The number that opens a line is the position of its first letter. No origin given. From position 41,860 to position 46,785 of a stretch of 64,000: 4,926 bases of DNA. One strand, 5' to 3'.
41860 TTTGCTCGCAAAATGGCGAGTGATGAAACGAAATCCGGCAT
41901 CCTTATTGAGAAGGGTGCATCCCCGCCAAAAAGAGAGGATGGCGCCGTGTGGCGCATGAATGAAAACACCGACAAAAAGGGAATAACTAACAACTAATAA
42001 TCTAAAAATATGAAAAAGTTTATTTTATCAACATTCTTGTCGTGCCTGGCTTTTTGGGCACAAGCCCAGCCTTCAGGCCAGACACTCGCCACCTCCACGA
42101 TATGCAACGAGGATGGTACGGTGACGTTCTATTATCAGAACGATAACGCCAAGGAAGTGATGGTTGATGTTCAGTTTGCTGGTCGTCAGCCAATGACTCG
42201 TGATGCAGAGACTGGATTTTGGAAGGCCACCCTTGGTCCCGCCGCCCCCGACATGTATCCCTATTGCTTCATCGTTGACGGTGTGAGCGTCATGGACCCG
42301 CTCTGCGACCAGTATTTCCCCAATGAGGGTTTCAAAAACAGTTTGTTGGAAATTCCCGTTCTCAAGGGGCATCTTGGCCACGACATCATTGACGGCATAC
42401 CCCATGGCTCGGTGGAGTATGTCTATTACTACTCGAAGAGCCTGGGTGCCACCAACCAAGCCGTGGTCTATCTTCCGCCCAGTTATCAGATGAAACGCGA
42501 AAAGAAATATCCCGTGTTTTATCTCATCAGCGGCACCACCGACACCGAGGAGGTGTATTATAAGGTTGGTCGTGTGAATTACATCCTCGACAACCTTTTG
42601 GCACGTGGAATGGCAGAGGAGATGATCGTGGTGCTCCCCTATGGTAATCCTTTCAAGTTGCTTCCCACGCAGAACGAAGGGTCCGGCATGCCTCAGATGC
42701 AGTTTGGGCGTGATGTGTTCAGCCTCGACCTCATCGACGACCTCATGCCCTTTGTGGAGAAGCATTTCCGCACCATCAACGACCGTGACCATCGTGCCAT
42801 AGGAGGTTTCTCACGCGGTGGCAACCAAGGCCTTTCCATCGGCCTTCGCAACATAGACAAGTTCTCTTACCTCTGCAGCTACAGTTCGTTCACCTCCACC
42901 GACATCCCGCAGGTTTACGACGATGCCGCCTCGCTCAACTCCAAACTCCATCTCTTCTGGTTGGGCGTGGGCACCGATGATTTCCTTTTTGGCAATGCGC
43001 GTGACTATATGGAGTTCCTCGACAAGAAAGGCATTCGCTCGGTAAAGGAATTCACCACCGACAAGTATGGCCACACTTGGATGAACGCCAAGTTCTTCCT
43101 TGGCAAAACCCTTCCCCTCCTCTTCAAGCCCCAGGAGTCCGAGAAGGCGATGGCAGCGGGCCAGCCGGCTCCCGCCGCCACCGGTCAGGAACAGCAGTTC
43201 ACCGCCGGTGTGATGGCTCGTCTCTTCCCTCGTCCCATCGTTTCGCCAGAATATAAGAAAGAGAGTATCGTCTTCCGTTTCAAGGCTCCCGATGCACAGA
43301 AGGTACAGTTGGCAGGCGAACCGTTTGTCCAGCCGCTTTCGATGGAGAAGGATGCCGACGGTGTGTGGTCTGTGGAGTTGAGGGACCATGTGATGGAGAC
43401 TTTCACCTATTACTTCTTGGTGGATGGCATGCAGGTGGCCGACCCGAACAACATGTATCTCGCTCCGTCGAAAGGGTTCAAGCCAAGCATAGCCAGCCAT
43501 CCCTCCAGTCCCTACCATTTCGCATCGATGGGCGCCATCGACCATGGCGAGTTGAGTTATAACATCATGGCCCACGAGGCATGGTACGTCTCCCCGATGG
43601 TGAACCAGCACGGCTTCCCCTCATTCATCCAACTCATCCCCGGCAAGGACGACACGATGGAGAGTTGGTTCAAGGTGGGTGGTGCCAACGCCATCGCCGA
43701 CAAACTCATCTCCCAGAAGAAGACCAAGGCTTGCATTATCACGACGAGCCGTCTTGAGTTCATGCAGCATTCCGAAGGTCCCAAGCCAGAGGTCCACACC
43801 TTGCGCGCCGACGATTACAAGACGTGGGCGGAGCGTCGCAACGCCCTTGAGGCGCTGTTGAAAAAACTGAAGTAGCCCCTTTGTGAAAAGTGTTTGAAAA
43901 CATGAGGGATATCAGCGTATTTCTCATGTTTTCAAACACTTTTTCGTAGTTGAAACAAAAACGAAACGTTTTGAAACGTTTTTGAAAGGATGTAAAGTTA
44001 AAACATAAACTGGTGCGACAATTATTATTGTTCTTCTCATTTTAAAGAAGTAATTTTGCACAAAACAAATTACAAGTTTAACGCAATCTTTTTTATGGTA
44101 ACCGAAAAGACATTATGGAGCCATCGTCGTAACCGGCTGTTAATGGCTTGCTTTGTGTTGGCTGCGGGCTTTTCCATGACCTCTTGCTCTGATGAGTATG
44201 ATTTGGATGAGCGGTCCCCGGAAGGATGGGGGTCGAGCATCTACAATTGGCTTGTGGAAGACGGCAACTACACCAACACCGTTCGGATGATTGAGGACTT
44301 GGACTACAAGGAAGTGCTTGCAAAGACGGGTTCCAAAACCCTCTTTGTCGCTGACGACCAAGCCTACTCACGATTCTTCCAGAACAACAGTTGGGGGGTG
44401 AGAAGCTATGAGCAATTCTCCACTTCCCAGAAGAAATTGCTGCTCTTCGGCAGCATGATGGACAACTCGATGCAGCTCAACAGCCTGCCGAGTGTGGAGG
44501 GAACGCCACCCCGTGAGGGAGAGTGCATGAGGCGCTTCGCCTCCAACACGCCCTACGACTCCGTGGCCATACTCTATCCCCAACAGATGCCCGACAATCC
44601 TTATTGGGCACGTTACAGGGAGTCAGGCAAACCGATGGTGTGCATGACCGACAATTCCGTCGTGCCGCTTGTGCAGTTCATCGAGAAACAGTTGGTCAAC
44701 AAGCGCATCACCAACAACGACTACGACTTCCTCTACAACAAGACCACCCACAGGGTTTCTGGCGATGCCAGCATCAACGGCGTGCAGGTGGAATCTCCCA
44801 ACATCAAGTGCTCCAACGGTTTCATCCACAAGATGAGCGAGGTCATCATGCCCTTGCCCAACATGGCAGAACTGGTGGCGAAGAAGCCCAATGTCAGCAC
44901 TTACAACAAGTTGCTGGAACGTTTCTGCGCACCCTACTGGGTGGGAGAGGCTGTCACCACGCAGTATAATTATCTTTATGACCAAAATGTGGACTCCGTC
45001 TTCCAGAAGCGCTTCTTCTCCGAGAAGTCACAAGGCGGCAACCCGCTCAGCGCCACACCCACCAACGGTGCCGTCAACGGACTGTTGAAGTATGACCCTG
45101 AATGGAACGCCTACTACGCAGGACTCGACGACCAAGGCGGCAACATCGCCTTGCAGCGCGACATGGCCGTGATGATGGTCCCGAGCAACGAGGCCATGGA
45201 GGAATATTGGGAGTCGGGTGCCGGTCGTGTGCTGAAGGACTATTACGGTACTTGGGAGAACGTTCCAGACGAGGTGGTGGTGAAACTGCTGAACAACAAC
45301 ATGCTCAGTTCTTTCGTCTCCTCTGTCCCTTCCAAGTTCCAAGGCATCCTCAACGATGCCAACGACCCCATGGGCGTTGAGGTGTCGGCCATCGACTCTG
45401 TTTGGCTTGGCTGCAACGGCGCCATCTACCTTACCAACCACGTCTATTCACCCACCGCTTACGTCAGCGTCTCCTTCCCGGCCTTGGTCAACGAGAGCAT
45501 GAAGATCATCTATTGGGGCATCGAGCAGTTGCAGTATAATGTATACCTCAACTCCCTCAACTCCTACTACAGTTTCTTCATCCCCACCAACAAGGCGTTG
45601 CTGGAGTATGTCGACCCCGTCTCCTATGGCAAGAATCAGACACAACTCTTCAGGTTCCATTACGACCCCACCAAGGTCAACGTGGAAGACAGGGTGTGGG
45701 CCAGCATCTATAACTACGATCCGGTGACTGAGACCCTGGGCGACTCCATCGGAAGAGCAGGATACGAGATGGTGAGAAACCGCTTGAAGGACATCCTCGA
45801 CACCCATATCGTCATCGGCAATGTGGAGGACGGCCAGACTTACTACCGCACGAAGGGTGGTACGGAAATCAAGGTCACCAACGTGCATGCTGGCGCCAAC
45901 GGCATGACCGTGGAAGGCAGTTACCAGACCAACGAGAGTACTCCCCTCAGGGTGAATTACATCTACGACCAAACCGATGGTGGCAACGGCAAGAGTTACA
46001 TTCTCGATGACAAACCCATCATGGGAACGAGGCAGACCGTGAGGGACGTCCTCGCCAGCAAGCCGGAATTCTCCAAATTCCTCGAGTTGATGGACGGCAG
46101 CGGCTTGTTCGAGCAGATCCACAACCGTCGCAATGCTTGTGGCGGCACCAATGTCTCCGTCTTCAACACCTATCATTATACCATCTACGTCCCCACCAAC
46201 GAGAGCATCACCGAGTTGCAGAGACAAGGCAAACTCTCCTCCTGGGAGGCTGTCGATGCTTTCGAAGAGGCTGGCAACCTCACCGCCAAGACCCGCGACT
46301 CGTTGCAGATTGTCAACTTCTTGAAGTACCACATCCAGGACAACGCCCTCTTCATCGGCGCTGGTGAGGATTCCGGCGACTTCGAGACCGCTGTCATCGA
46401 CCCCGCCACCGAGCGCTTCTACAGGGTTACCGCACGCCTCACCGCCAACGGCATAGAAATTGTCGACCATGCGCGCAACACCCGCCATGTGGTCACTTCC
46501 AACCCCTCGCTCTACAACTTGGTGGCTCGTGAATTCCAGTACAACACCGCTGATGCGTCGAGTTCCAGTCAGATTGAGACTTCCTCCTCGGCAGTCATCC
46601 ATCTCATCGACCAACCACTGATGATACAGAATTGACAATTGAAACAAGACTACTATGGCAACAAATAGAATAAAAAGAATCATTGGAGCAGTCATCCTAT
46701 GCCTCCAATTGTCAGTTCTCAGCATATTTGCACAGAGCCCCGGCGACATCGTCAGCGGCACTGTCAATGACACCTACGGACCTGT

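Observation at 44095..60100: PUL with three fasciclin lipoproteins interleaved with two SusC/SusD pairs and no enzyme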

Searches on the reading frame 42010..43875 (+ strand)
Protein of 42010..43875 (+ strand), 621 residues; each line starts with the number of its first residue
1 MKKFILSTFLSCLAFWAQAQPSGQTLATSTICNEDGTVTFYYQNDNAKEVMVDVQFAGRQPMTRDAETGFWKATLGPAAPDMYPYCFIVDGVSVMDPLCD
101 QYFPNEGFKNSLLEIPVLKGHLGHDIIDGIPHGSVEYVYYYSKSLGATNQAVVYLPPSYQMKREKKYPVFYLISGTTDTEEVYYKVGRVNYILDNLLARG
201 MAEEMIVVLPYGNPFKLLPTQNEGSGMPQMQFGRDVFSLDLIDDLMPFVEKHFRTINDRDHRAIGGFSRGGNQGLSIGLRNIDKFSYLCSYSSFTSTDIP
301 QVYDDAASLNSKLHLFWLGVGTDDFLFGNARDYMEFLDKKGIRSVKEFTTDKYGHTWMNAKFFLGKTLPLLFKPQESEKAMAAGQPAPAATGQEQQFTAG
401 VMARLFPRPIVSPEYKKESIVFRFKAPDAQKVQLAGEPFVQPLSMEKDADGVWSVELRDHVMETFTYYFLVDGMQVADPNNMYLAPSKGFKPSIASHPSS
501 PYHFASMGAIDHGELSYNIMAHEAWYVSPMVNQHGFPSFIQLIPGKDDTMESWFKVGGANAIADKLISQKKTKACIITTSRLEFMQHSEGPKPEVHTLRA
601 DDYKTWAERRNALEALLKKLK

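Call 3: search_protein_families(library=pfam, proteins=[window:42010-43875:+], max_evalue=0.01)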
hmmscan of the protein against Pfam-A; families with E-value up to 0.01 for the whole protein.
window:42010-43875:+ (621 aa): 2 families
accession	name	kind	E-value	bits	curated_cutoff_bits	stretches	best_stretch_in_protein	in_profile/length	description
PF00756.26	Esterase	-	3.3e-17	63.5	22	1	142-297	1-152/251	Putative esterase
PF02922.24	CBM_48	-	2.2e-06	28.3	22.4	0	415-475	6-72/83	Carbohydrate-binding module 48 (Isoamylase N-terminal domain)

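Call 5: search_protein_families(library=ncbifam, proteins=[window:42010-43875:+], max_evalue=0.01)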
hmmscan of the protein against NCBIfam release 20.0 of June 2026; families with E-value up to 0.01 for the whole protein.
window:42010-43875:+ (621 aa): 3 families
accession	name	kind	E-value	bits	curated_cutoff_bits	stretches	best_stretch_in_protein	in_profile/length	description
NF041944.1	Xylase_Ferestase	equivalog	1.7e-45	155.5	1200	2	30-294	363-623/694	bifunctional endo-1,4-beta-xylanase/feruloyl esterase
NF058612.1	GTNG0744Estse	equivalog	5.8e-05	23.1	450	1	133-297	6-158/242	GTNG_0744 family esterase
TIGR02821.1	fghA_ester_D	equivalog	0.00025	20.7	281.7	0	133-183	11-58/275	S-formylglutathione hydrolase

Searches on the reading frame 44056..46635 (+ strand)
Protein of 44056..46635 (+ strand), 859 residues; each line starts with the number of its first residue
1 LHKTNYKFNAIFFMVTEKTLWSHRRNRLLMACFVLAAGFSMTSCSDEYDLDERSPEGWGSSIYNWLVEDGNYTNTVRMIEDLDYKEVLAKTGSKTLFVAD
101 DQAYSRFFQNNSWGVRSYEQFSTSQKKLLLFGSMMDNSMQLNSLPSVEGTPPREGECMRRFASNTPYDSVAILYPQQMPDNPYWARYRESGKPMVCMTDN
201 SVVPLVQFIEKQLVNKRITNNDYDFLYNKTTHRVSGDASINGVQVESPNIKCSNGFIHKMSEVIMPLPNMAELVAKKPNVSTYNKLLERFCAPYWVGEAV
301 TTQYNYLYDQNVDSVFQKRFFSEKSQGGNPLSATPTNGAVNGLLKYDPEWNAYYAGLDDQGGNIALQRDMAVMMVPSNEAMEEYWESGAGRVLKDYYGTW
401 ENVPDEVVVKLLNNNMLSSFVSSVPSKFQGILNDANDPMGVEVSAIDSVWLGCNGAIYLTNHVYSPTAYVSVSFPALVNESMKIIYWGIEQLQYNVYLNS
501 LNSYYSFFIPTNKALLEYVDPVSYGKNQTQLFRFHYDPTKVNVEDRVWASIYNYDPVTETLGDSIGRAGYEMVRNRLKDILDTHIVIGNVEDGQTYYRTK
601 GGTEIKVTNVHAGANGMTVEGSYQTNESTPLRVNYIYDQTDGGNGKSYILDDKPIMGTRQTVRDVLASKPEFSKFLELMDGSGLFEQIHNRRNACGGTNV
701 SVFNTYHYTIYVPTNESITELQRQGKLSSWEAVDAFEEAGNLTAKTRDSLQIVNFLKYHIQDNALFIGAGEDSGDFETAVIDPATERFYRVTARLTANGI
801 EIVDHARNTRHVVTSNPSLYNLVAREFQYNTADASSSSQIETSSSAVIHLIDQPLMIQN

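Call 3: search_protein_families(library=pfam, proteins=[window:44056-46635:+], max_evalue=0.01)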
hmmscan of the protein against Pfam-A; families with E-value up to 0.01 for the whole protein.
window:44056-46635:+ (859 aa): 1 family
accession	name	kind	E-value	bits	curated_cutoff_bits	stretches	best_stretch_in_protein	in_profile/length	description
PF02469.27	Fasciclin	-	5.6e-16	59.3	22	1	671-811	2-111/123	Fasciclin domain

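Call 5: search_protein_families(library=ncbifam, proteins=[window:44056-46635:+], max_evalue=0.01)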
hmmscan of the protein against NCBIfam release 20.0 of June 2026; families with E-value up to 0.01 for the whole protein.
window:44056-46635:+ (859 aa): 0 families
